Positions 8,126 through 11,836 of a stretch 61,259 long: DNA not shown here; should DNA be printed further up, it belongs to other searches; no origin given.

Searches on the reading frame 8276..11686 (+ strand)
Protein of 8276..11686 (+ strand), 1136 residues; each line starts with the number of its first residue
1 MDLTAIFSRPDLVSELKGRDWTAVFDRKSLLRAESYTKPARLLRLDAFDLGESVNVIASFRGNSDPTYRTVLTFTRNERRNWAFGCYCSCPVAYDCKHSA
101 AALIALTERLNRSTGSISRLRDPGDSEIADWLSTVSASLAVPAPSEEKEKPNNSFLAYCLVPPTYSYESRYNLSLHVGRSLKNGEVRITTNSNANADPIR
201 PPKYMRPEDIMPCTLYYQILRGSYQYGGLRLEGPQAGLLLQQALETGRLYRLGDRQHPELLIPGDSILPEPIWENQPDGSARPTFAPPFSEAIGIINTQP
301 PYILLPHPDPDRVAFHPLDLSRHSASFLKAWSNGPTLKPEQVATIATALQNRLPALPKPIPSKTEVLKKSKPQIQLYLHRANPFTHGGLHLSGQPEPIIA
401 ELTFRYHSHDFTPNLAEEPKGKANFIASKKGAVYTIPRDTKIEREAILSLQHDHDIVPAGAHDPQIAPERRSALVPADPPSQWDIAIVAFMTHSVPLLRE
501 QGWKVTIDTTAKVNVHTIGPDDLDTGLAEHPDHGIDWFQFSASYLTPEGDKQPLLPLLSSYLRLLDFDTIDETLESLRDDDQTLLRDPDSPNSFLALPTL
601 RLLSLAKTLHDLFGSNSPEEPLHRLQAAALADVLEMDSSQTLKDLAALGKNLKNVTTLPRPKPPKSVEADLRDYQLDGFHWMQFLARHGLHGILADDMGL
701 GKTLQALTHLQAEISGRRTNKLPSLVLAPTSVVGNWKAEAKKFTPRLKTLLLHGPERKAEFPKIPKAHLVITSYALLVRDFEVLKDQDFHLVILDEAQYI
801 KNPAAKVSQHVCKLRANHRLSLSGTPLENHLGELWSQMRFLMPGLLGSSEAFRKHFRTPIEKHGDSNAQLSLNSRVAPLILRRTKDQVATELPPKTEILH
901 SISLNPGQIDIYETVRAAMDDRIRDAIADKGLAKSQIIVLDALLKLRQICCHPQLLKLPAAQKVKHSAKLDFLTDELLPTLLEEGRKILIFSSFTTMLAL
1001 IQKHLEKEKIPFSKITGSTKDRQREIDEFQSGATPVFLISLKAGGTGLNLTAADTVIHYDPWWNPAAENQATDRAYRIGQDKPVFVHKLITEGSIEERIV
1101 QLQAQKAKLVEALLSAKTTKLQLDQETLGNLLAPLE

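Call 39: search_protein_families(library=pfam, proteins=[window:8276-11686:+], max_evalue=0.001)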
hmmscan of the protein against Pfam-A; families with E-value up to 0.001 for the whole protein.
window:8276-11686:+ (1136 aa): 3 families
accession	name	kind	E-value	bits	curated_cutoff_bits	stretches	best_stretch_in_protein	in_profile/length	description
PF00176.29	SNF2-rel_dom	-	7.3e-65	219.4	24.9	1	674-955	1-290/290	SNF2-related domain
PF00271.37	Helicase_C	-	8.7e-24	84.3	23.5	1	969-1079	2-110/110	Helicase conserved C-terminal domain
PF04434.22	SWIM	-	0.00061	19.7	19.6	0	85-105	12-36/38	SWIM zinc finger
